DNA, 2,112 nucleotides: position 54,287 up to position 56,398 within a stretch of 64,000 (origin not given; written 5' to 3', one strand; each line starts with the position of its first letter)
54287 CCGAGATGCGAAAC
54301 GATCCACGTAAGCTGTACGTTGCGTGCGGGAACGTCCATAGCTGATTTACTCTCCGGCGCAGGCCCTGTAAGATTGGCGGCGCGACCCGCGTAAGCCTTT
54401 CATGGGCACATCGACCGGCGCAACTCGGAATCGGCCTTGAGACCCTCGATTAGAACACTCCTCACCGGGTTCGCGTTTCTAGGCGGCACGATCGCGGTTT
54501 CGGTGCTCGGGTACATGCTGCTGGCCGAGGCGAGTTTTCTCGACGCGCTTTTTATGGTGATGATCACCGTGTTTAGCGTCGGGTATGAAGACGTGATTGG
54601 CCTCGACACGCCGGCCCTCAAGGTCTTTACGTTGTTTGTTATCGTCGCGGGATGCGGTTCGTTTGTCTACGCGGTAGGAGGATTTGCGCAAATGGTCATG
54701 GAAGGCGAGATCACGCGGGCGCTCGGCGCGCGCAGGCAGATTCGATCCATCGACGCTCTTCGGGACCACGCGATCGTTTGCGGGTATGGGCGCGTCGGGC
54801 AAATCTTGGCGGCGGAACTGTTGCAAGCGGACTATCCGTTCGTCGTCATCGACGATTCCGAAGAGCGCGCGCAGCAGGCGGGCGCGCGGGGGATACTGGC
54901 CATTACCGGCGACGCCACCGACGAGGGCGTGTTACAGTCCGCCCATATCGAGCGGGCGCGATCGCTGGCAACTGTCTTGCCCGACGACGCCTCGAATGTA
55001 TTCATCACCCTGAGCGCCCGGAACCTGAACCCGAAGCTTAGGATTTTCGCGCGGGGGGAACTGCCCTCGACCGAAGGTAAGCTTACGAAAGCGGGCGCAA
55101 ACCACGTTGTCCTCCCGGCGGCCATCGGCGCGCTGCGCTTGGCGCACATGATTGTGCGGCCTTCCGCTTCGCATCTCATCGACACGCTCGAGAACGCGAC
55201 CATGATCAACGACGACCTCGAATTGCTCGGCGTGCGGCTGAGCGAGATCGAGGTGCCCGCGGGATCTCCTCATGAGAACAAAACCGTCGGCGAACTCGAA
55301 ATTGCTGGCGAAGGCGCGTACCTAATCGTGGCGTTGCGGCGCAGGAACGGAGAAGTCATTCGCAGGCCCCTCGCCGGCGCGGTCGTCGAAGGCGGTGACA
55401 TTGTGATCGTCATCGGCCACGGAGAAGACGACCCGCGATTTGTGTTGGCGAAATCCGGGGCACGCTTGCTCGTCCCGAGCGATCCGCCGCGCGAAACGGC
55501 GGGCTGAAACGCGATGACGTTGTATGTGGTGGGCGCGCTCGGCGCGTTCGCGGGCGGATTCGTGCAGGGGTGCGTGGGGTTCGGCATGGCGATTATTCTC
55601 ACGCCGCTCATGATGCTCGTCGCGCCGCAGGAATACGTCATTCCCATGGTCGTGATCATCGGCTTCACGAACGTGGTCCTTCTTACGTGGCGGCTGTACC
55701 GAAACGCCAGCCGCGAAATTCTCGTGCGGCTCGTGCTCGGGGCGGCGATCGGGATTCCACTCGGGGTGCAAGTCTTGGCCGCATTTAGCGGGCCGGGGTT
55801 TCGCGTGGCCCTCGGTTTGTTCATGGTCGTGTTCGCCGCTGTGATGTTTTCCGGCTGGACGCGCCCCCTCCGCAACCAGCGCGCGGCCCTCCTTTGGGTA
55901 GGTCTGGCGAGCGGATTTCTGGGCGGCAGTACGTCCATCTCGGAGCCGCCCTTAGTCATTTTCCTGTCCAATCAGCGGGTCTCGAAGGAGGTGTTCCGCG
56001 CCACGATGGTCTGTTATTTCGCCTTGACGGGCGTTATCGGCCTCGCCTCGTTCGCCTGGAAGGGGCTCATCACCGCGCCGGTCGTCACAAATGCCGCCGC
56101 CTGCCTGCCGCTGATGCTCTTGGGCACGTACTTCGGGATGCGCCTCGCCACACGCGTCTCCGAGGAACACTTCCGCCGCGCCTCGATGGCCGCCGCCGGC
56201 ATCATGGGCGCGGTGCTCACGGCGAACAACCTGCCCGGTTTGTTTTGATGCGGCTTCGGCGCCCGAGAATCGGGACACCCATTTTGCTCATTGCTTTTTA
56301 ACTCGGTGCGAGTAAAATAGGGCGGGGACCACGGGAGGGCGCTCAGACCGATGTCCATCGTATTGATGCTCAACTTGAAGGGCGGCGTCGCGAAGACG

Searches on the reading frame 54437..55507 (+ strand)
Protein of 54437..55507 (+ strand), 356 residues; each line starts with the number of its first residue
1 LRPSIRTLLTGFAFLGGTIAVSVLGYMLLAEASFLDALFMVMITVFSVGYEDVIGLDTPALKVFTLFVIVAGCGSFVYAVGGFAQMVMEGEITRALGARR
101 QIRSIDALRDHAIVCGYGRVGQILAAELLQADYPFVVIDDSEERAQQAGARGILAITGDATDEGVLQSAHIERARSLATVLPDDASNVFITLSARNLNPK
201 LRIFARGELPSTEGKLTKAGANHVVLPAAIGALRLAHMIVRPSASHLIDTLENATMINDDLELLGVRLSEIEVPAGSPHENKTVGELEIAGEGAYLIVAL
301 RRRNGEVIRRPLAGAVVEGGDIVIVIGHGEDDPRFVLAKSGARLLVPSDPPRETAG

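Call 6: search_protein_families(library=pfam, proteins=[window:54437-55507:+])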
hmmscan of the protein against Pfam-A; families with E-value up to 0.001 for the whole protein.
window:54437-55507:+ (356 aa): 3 families
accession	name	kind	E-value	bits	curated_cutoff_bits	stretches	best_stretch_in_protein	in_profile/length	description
PF02254.24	TrkA_N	-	1.8e-34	118.9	23.8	1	113-227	2-116/116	TrkA-N domain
PF07885.22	Ion_trans_2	-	1e-10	41.8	22.5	1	17-88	5-78/79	Ion channel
PF02080.26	TrkA_C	-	6.6e-09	36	27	1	268-331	1-62/71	TrkA-C domain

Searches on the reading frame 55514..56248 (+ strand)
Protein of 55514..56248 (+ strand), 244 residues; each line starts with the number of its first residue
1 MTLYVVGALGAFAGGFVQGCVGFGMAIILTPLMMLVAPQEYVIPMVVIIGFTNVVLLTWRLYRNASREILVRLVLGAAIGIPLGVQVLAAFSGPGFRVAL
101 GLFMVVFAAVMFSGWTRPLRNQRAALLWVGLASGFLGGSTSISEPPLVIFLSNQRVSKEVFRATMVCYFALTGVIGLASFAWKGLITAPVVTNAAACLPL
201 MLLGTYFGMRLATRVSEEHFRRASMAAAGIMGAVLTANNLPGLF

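Call 6: search_protein_families(library=pfam, proteins=[window:55514-56248:+])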
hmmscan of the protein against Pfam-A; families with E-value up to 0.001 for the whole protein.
window:55514-56248:+ (244 aa): 1 family
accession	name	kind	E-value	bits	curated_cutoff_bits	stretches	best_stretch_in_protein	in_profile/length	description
PF01925.25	TauE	-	3.5e-32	112.4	32.6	1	9-234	3-236/237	Sulfite exporter TauE/SafE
